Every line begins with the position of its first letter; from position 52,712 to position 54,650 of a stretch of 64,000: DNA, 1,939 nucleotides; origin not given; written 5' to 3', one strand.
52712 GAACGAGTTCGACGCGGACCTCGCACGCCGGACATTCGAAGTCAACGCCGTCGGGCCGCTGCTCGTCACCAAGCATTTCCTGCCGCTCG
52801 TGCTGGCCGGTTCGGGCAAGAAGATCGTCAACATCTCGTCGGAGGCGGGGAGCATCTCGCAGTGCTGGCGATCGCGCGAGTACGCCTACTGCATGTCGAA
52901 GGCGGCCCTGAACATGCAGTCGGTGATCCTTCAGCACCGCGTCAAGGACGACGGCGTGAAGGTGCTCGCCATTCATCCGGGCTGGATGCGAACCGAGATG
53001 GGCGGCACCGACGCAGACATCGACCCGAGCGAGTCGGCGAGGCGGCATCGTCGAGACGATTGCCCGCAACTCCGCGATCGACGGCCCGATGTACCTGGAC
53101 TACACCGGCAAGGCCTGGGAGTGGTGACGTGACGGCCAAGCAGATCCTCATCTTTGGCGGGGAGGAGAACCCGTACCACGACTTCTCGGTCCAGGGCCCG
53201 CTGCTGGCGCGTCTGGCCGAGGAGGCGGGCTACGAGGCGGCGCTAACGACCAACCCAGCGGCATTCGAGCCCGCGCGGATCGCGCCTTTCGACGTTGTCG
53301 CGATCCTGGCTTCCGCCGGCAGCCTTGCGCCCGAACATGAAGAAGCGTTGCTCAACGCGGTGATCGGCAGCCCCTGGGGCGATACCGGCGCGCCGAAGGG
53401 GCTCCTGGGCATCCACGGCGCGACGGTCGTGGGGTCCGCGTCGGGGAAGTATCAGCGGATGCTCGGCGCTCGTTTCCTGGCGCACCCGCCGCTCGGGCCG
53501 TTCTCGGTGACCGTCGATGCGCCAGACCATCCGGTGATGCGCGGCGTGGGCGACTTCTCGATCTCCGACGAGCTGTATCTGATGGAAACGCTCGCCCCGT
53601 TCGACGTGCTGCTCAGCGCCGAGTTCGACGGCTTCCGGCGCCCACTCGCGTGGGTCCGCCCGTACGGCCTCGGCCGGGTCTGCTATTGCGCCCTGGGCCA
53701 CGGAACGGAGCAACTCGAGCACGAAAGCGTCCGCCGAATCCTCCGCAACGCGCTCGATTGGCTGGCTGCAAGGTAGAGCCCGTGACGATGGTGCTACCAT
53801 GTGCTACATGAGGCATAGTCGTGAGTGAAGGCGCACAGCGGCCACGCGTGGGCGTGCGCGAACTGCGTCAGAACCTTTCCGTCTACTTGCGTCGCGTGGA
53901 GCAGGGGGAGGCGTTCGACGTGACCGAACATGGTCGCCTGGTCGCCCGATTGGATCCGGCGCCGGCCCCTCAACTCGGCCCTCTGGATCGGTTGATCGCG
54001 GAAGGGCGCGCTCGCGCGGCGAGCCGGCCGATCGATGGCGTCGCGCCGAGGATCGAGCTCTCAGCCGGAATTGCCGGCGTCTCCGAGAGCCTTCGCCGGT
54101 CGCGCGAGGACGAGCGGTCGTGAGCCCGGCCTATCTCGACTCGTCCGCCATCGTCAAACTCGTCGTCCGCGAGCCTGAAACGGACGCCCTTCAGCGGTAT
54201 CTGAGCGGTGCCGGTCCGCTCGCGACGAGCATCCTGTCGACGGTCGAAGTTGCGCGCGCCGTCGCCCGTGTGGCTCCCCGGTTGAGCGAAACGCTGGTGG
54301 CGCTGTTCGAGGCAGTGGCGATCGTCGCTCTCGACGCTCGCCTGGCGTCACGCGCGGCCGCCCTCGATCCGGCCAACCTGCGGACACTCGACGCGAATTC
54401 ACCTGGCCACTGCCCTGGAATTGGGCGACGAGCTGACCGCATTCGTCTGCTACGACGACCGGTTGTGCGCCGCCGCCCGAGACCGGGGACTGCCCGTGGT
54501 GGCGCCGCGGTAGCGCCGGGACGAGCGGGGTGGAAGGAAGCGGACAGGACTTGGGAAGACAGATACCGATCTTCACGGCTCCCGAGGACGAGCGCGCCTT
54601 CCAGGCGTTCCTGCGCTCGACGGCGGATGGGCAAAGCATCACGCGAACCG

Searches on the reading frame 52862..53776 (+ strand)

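Call 5: search_protein_families(library=pfam, proteins=[window:52862-53776:+], max_evalue=0.01)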
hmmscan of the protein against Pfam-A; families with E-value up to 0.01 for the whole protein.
window:52862-53776:+ (304 aa): 1 family
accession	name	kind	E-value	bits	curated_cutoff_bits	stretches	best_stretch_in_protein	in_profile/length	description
PF06283.17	ThuA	-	1.5e-30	107.5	33.4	1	95-300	2-208/209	Trehalose utilisation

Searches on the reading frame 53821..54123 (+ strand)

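Call 70: search_protein_families(library=pfam, proteins=[window:53821-54123:+], max_evalue=0.001)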
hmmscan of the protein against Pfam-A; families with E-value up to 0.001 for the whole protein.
window:53821-54123:+ (100 aa): 1 family
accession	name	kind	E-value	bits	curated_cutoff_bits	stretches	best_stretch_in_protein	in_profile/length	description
PF02604.26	PhdYeFM_antitox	-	8.7e-05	22.7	29.8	1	10-44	4-39/74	Antitoxin Phd_YefM, type II toxin-antitoxin system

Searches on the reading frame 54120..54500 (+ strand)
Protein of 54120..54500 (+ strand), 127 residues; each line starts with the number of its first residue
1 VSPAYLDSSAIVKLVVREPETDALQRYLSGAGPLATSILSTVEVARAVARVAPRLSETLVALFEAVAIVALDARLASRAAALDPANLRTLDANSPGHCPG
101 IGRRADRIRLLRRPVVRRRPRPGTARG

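Call 70: search_protein_families(library=pfam, proteins=[window:54120-54500:+], max_evalue=0.001)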
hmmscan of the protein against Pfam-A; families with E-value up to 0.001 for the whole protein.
window:54120-54500:+ (127 aa): 1 family
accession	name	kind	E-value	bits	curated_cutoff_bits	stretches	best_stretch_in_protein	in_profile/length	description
PF01850.27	PIN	-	3.8e-09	37.6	23.6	1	5-92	2-94/120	PIN domain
